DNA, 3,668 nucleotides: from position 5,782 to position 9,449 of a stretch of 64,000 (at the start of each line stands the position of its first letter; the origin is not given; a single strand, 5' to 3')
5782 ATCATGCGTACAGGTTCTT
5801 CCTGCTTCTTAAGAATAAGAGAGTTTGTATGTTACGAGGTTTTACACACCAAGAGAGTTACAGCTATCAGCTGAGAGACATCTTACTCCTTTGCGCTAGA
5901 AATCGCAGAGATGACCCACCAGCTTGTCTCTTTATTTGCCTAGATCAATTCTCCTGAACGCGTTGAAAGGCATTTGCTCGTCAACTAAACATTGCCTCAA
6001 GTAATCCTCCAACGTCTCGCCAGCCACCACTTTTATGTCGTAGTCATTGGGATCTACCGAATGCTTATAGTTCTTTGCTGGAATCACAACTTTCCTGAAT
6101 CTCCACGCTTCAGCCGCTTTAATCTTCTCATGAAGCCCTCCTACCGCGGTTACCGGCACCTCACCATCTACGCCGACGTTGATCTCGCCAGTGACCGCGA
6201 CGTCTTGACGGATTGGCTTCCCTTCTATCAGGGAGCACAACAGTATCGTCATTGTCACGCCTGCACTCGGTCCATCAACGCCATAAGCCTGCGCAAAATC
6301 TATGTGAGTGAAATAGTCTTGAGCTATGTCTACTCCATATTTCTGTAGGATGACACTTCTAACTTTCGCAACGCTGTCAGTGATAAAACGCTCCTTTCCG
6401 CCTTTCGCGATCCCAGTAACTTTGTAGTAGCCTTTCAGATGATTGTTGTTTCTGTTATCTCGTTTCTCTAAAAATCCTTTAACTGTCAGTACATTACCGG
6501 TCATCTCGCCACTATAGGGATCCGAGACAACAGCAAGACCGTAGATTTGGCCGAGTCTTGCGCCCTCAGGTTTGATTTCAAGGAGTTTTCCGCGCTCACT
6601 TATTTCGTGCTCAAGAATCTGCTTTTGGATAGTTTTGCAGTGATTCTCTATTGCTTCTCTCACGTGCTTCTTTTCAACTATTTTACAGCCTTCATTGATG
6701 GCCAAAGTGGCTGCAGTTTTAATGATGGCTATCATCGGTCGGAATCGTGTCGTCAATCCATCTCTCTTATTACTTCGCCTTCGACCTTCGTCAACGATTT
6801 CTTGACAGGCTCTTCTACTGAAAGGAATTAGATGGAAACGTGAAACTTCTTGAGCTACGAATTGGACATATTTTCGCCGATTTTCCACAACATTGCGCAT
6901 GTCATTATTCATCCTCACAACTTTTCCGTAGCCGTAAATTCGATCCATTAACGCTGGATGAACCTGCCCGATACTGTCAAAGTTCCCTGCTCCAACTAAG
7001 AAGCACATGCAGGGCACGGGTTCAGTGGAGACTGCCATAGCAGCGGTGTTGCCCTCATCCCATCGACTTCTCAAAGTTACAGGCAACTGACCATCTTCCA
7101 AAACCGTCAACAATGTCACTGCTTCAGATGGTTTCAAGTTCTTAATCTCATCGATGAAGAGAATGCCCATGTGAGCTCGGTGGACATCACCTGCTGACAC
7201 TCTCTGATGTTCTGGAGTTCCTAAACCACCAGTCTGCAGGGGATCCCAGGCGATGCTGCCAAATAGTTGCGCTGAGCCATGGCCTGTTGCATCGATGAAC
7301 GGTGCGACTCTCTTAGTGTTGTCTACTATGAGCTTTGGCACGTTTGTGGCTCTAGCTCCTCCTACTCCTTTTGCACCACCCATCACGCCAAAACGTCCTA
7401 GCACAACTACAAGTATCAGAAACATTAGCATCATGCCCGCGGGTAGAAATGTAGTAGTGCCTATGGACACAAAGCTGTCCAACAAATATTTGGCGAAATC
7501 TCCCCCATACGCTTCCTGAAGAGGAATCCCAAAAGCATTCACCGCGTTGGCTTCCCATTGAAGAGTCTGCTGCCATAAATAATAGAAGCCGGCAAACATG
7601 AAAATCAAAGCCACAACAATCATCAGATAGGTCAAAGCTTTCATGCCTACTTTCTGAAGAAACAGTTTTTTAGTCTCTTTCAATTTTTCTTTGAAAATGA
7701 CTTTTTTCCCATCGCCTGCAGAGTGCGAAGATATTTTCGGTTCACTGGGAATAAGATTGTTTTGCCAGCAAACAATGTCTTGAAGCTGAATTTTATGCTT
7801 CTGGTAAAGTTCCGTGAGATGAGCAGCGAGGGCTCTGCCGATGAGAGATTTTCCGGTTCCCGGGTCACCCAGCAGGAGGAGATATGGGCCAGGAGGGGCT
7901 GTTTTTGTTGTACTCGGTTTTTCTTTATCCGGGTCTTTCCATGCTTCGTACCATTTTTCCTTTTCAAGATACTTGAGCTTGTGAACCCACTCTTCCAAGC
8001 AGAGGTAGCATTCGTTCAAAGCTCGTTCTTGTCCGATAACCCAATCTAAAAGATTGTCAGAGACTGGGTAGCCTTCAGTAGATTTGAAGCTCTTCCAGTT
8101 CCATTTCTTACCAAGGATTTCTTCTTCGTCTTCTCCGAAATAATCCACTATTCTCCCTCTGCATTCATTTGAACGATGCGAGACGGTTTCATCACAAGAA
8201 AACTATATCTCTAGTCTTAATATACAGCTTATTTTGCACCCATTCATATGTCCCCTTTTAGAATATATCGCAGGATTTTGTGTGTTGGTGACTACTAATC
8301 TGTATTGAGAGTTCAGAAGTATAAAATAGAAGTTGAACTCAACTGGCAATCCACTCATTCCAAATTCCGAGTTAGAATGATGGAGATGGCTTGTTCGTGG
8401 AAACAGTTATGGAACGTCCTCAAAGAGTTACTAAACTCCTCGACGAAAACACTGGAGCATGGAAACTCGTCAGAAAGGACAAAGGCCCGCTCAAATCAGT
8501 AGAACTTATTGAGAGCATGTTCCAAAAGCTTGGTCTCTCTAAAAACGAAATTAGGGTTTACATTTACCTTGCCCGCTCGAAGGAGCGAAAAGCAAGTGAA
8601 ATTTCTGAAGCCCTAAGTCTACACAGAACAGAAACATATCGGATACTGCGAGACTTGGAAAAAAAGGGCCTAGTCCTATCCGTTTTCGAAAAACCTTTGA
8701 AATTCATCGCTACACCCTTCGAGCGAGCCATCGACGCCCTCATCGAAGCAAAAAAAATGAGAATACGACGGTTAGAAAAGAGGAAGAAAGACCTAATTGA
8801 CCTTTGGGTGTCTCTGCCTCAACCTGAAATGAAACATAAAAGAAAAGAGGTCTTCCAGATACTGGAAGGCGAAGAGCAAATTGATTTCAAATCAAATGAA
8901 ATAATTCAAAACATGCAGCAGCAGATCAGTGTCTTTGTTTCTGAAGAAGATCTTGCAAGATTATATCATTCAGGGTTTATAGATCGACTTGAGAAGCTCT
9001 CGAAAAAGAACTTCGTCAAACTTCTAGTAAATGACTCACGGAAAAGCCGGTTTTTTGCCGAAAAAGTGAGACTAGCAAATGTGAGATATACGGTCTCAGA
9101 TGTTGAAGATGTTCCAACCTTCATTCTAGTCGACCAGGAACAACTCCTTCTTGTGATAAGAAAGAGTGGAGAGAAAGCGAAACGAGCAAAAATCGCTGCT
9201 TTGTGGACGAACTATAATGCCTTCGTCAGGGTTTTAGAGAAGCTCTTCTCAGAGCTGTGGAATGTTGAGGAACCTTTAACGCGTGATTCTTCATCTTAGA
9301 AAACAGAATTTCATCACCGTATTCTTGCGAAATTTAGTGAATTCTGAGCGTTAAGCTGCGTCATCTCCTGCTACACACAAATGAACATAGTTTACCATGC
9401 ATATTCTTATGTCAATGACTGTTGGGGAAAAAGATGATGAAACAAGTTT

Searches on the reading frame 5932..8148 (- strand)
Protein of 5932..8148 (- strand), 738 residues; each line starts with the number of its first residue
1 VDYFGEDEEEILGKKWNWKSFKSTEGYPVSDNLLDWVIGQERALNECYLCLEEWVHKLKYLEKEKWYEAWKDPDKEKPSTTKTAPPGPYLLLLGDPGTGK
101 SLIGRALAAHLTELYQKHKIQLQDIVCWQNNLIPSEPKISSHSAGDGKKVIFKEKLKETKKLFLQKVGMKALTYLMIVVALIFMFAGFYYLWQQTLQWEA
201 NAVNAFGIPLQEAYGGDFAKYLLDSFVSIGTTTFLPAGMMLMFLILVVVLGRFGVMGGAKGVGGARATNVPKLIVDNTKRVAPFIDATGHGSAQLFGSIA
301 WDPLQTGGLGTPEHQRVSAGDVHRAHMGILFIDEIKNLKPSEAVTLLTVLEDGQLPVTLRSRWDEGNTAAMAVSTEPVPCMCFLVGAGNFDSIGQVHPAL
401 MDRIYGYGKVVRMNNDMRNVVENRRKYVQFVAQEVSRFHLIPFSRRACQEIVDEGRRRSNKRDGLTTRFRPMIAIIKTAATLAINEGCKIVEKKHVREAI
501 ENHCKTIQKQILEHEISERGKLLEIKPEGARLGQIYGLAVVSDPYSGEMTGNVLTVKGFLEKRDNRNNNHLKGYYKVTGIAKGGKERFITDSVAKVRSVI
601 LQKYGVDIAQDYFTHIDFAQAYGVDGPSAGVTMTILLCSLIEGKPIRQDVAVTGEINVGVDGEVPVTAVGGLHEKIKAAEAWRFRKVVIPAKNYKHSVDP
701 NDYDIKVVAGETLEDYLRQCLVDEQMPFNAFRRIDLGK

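Call 8: search_protein_families(library=pfam, proteins=[window:5932-8148:-])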
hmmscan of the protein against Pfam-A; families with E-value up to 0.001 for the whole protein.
window:5932-8148:- (738 aa): 6 families
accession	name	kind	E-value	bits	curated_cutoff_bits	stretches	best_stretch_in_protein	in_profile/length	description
PF05362.19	Lon_C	-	4.6e-18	66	21.1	1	571-718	52-200/205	Lon protease (S16) C-terminal proteolytic domain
PF01078.27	Mg_chelatase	-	1.1e-09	38.5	20.3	1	315-382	95-161/207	Magnesium chelatase, subunit ChlI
PF20436.4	LonB_AAA-LID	-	1.7e-09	38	22.4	1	442-502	1-61/65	Archaeal LonB, AAA+ ATPase LID domain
PF00158.32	Sigma54_activat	-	2.8e-07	30.8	20.2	1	318-355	85-122/168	Sigma-54 interaction domain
PF07728.20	AAA_5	-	1.3e-06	28.9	22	0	90-112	2-24/139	AAA domain (dynein-related subfamily)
PF00004.35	AAA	-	2.1e-05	25.4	21.2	0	90-120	1-29/131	ATPase family associated with various cellular activities (AAA)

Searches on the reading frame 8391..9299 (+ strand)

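Call 40: search_protein_families(library=pfam, proteins=[window:8391-9299:+], max_evalue=0.0001)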
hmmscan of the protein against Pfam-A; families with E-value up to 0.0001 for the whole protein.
window:8391-9299:+ (302 aa): 4 families
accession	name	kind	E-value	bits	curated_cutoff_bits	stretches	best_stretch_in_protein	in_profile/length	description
PF01978.25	TrmB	-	7e-17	61.5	25.6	1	45-111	2-68/68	Sugar-specific transcriptional regulator TrmB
PF13730.12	HTH_36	-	2.1e-05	24.7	25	1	48-95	2-55/55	Helix-turn-helix domain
PF09339.16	HTH_IclR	-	5.5e-05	23.3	22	0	59-95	11-48/52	IclR helix-turn-helix domain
PF01047.28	MarR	-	9.6e-05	22.6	24.6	0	52-95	4-47/59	MarR family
